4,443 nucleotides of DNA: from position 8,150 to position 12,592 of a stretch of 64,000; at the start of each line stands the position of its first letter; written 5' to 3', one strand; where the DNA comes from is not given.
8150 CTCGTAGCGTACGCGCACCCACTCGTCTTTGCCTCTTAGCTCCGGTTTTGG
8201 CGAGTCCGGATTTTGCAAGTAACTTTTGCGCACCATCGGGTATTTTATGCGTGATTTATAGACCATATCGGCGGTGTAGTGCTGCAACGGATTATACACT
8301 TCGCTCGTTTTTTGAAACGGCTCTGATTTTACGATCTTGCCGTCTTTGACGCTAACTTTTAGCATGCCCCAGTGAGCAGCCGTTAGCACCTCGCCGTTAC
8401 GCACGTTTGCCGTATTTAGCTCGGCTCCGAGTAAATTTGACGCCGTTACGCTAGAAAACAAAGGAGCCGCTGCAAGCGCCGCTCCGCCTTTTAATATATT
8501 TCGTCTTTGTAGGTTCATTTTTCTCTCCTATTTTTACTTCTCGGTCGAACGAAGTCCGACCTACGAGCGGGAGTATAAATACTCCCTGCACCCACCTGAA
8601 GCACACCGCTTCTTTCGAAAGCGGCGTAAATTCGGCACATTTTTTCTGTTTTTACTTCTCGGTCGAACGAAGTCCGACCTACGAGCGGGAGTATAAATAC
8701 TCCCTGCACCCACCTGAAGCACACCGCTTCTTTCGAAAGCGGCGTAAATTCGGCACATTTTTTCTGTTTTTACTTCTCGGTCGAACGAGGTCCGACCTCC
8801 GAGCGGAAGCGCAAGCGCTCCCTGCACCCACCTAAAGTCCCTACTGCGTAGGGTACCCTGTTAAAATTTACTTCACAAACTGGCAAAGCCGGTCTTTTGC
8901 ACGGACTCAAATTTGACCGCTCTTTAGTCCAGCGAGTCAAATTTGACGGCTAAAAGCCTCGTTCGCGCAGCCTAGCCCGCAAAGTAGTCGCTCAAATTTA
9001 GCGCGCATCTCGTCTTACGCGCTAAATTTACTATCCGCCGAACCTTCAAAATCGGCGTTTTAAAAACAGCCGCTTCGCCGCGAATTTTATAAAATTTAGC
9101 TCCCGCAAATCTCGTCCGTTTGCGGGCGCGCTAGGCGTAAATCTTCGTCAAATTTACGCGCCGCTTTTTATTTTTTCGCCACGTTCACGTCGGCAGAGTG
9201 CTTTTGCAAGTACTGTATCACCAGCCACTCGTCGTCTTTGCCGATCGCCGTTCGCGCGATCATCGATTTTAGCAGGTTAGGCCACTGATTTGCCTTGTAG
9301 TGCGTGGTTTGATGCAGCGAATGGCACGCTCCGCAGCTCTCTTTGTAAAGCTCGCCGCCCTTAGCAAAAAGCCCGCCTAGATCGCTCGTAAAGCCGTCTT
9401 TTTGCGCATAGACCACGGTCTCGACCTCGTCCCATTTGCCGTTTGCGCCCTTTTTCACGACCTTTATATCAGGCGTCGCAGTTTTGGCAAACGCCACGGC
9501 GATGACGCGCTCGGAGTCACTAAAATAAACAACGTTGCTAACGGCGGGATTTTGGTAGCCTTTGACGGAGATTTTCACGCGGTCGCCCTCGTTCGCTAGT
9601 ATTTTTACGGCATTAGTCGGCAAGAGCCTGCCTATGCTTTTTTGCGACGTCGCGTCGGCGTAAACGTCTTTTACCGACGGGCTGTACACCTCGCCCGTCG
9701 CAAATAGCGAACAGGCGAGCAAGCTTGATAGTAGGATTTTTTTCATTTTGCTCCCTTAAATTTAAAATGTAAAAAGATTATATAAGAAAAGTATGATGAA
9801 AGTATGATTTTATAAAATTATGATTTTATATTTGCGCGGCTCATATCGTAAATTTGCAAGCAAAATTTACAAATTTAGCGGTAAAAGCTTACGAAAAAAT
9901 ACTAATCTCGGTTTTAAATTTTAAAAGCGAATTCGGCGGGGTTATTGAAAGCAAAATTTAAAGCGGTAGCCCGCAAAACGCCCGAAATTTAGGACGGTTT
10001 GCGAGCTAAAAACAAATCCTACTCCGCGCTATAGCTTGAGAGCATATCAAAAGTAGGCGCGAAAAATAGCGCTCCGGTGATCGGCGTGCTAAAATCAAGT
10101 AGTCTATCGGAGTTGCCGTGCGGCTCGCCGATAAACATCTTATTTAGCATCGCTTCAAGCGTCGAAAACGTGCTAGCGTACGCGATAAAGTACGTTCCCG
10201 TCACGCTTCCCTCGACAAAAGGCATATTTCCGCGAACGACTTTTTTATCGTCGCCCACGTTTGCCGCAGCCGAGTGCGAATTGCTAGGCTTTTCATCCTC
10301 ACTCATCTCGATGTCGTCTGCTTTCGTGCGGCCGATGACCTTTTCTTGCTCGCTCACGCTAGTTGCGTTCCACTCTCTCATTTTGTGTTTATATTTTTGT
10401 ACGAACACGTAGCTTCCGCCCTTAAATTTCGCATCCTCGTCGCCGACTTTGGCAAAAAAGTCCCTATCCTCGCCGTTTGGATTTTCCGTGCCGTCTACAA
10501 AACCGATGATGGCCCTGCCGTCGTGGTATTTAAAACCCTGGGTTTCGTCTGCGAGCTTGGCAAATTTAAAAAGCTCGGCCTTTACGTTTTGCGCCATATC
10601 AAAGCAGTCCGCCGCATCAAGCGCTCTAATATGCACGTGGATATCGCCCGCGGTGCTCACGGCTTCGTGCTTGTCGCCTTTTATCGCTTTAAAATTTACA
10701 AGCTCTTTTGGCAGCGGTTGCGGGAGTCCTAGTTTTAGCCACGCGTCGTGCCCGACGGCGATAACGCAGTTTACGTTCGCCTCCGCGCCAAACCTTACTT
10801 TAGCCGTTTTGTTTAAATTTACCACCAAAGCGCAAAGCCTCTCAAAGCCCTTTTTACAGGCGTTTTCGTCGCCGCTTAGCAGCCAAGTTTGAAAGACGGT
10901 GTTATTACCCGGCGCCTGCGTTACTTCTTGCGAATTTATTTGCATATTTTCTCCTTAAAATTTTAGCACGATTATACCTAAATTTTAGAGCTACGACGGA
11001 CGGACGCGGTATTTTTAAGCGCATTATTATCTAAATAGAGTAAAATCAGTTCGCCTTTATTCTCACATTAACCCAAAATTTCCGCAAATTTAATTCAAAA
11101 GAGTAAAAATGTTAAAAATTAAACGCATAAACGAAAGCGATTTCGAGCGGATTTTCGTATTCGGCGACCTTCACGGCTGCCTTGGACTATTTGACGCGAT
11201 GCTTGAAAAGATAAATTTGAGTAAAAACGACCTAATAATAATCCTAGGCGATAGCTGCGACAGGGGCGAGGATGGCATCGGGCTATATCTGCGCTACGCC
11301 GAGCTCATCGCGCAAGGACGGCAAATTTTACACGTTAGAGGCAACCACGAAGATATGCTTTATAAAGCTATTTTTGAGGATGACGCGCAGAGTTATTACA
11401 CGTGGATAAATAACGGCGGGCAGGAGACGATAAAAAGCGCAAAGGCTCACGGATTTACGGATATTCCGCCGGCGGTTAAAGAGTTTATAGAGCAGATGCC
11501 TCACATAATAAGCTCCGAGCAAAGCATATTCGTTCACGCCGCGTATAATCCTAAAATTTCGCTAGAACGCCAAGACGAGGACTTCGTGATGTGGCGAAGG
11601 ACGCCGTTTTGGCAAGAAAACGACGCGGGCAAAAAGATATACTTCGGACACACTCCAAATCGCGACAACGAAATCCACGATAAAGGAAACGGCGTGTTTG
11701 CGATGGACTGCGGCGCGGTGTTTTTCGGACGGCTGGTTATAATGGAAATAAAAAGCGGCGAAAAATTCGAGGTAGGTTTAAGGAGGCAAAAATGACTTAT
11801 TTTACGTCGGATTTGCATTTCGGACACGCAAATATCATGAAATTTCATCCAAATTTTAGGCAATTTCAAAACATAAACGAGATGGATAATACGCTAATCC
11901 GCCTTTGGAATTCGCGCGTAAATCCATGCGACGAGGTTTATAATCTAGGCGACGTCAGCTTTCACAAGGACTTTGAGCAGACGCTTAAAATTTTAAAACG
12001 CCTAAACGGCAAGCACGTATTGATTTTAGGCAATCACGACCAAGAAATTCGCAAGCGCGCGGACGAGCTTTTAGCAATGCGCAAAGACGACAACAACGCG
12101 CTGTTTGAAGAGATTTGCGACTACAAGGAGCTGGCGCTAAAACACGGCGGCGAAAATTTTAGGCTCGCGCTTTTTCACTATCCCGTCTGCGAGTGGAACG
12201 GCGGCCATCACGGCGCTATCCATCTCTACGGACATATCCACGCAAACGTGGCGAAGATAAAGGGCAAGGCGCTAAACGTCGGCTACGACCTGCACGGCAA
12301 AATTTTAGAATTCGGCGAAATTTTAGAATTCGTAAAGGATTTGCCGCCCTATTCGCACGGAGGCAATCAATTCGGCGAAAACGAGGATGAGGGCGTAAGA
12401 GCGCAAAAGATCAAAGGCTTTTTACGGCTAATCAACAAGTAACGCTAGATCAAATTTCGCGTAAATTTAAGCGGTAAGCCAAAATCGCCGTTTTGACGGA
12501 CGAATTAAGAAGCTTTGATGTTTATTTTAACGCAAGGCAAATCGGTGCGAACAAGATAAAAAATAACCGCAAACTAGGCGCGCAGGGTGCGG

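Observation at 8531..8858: Three tandem copies of a structured ~118-nt module fill the 5' leader of the Tat-exported molybdoenzyme gene (candidate tandem cis-regulatory RNA)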

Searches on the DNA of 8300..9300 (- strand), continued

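Call 98: search_with_rna_model(model_id=R1, sources=[window, L006, L008, L011, L013, L015, L016, L022, L026, L029, L038, L153, L062, L083, L119, L144, L171, L174, L176, L177], max_evalue=1e-10, make_alignment=true)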
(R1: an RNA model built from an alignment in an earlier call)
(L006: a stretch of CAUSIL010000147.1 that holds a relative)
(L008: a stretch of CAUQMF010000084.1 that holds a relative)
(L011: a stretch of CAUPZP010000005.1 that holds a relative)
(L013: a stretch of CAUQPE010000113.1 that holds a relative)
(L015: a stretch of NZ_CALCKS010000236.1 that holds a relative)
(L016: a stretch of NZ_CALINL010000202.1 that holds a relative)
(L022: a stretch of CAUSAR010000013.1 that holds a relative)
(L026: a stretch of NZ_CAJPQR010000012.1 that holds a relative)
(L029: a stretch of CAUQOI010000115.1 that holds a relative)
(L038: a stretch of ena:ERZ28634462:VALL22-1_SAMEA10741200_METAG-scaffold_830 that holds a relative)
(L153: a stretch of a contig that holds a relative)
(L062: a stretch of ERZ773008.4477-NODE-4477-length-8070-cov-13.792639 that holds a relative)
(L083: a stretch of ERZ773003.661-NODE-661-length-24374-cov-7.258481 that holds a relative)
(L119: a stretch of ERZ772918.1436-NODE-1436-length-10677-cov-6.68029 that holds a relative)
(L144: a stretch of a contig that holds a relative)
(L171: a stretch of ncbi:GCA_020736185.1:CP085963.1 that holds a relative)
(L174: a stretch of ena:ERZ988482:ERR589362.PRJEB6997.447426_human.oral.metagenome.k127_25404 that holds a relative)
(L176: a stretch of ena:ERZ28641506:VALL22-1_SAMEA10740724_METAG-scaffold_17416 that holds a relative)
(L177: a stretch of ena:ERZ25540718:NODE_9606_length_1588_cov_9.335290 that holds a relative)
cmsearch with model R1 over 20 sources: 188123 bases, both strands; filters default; matches with E-value up to 1e-10: 33.
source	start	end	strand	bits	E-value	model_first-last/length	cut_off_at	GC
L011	565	635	-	95.4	3.7e-21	1-71/71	no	0.51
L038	2316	2386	+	95.1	4.4e-21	1-71/71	no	0.56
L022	1048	1118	-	94.8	5.1e-21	1-71/71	no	0.52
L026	196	266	+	94.8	5.1e-21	1-71/71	no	0.52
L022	892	962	-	94.3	6.8e-21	1-71/71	no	0.59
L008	1680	1750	-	94.2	7.3e-21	1-71/71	no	0.58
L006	337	407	+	94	8.2e-21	1-71/71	no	0.58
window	8532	8602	-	93.9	8.9e-21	1-71/71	no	0.52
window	8650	8720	-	93.9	8.9e-21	1-71/71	no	0.52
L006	705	775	+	93.4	1.1e-20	1-71/71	no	0.54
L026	340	410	+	92.8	1.7e-20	1-71/71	no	0.61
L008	1536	1606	-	91.9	2.8e-20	1-71/71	no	0.52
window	8768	8838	-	91.7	3.1e-20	1-71/71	no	0.59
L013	1494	1564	-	91.2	4e-20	1-71/71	no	0.52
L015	6142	6212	+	91.1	4.4e-20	1-71/71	no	0.56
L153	2718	2788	-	90.5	6.2e-20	1-71/71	no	0.56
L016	3623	3693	-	88.9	1.5e-19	1-71/71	no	0.52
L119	5866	5934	+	83.6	3e-18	1-71/71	no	0.57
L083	5959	6027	+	83.5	3.2e-18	1-71/71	no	0.55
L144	5278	5349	-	80.7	1.6e-17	1-71/71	no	0.61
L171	3728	3796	-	79.8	2.7e-17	1-71/71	no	0.55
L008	1444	1512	-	78.5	5.7e-17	1-71/71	no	0.52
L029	1515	1583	+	77.1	1.3e-16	1-71/71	no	0.55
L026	434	502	+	76.9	1.4e-16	1-71/71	no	0.54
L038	2410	2478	+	76.9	1.4e-16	1-71/71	no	0.54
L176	632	702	-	75.4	3.4e-16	1-71/71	no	0.55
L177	631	701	-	74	7.2e-16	1-71/71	no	0.48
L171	1159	1227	-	73.4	1e-15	1-71/71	no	0.59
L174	1847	1915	-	72.7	1.6e-15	1-71/71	no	0.57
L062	524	592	+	72.3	1.9e-15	1-71/71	no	0.59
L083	8532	8600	+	70.6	5e-15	1-71/71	no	0.55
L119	8439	8507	+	70.2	6.6e-15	1-71/71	no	0.58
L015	6051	6118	+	66.9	4.3e-14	1-71/71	no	0.59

Alignment A2: 33 matches aligned to the model, 72 columns, each read 5' to 3' on its own strand. Consensus structure (alignment columns), stored with it:
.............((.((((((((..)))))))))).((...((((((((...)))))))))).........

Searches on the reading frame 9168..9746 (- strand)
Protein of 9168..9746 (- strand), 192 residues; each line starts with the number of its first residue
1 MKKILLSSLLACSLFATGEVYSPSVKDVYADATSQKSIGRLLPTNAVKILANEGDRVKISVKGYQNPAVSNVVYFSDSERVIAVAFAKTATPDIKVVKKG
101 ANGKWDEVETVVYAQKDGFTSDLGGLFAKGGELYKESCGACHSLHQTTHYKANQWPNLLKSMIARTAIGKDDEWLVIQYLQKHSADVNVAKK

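Call 7: search_protein_families(library=pfam, proteins=[window:9168-9746:-])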
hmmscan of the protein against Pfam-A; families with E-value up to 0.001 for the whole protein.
window:9168-9746:- (192 aa): 1 family
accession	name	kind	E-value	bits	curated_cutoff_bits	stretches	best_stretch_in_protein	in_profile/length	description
PF09626.15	DHC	-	0.00067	21.1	22.2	0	134-190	1-61/116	Dihaem cytochrome c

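Call 8: search_protein_families(library=ncbifam, proteins=[window:9168-9746:-])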
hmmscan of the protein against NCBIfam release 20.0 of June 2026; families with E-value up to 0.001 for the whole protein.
window:9168-9746:- (192 aa): 2 families
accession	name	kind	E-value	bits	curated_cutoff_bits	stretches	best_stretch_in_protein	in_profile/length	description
TIGR02162.1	torC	equivalog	4.8e-32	111.7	478.2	1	20-189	209-384/387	pentaheme c-type cytochrome TorC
NF011606.0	PRK15032.1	equivalog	6.6e-24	84.7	455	1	19-188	205-379/390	pentaheme c-type cytochrome TorC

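Call 26: find_encoding_contigs(protein=window:9168-9746:-, flank=2000, max_places=10)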
Protein window:9168-9746:- (192 aa): 23 contigs read that carry it; 8 places shown.
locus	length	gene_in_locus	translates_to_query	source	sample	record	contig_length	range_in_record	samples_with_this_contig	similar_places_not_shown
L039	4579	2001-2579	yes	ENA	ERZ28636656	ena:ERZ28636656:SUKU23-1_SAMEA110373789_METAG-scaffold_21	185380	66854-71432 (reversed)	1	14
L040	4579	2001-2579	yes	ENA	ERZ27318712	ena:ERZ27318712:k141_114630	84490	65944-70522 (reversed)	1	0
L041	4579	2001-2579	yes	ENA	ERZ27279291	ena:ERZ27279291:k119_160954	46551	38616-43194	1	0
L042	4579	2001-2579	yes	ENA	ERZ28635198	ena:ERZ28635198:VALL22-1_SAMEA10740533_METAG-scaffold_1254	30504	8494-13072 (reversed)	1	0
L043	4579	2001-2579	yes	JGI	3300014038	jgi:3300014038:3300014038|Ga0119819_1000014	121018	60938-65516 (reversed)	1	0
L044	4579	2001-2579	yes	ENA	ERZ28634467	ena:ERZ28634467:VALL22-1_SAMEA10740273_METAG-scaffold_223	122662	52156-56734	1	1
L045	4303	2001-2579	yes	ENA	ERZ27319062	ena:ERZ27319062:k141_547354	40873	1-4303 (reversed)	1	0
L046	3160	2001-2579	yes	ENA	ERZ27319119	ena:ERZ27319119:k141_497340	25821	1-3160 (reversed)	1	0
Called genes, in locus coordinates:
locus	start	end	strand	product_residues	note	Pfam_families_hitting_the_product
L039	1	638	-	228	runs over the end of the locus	PF00149:Metallophos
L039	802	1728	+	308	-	PF04261:Dyp_perox_N, PF20628:Dyp_perox_C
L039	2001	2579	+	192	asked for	-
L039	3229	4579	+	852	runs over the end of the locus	PF18364:Molybdopterin_N, PF00384:Molybdopterin, PF01568:Molydop_binding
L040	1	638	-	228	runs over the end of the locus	PF00149:Metallophos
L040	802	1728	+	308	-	PF04261:Dyp_perox_N, PF20628:Dyp_perox_C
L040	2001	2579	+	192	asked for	-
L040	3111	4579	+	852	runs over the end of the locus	PF18364:Molybdopterin_N, PF00384:Molybdopterin, PF01568:Molydop_binding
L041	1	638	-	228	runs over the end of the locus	PF00149:Metallophos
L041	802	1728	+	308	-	PF04261:Dyp_perox_N, PF20628:Dyp_perox_C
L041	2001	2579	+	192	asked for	-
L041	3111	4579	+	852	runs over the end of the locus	PF18364:Molybdopterin_N, PF00384:Molybdopterin, PF01568:Molydop_binding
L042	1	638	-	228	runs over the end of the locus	PF00149:Metallophos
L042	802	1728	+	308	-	PF04261:Dyp_perox_N, PF20628:Dyp_perox_C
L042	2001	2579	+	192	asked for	-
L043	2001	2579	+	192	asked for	-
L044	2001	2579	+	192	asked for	-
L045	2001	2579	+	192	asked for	-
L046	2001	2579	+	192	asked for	-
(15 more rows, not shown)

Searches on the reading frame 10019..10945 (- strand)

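Call 7: search_protein_families(library=pfam, proteins=[window:10019-10945:-])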
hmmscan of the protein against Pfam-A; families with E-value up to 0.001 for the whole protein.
window:10019-10945:- (308 aa): 2 families
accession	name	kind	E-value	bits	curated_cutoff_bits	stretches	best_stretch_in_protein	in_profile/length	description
PF20628.3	Dyp_perox_C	-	1.1e-51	175.3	20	1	143-300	2-165/166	Dyp-type peroxidase, C-terminal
PF04261.18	Dyp_perox_N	-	4.8e-19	69.2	20.4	1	24-139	21-146/146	Dyp-type peroxidase, N-terminal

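Call 8: search_protein_families(library=ncbifam, proteins=[window:10019-10945:-])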
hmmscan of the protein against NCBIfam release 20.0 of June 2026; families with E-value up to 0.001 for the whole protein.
window:10019-10945:- (308 aa): 2 families
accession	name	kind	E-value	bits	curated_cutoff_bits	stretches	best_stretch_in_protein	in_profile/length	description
TIGR01413.1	Dyp_perox_fam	superfamily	1.5e-66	225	100.5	1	25-301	21-322/323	Dyp-type peroxidase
TIGR01412.1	tat_substr_1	equivalog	5.1e-20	71.7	428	1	57-217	131-307/420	iron uptake transporter deferrochelatase/peroxidase subunit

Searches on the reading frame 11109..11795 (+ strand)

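Call 7: search_protein_families(library=pfam, proteins=[window:11109-11795:+])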
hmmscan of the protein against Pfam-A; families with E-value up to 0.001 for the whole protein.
window:11109-11795:+ (228 aa): 2 families
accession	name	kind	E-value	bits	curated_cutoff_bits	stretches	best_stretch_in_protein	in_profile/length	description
PF00149.33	Metallophos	-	9.7e-16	59.2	21.5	1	14-194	2-168/191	Calcineurin-like phosphoesterase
PF12850.12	Metallophos_2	-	0.00036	21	27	1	14-108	2-60/154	Calcineurin-like phosphoesterase superfamily domain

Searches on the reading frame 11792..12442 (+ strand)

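Call 7: search_protein_families(library=pfam, proteins=[window:11792-12442:+])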
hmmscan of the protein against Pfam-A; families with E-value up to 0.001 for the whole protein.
window:11792-12442:+ (216 aa): 2 families
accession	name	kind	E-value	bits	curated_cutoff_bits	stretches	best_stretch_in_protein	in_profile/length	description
PF12850.12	Metallophos_2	-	7.5e-05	23.2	27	1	39-161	19-128/154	Calcineurin-like phosphoesterase superfamily domain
PF00149.33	Metallophos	-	0.00079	20.3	21.5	0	3-198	4-170/191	Calcineurin-like phosphoesterase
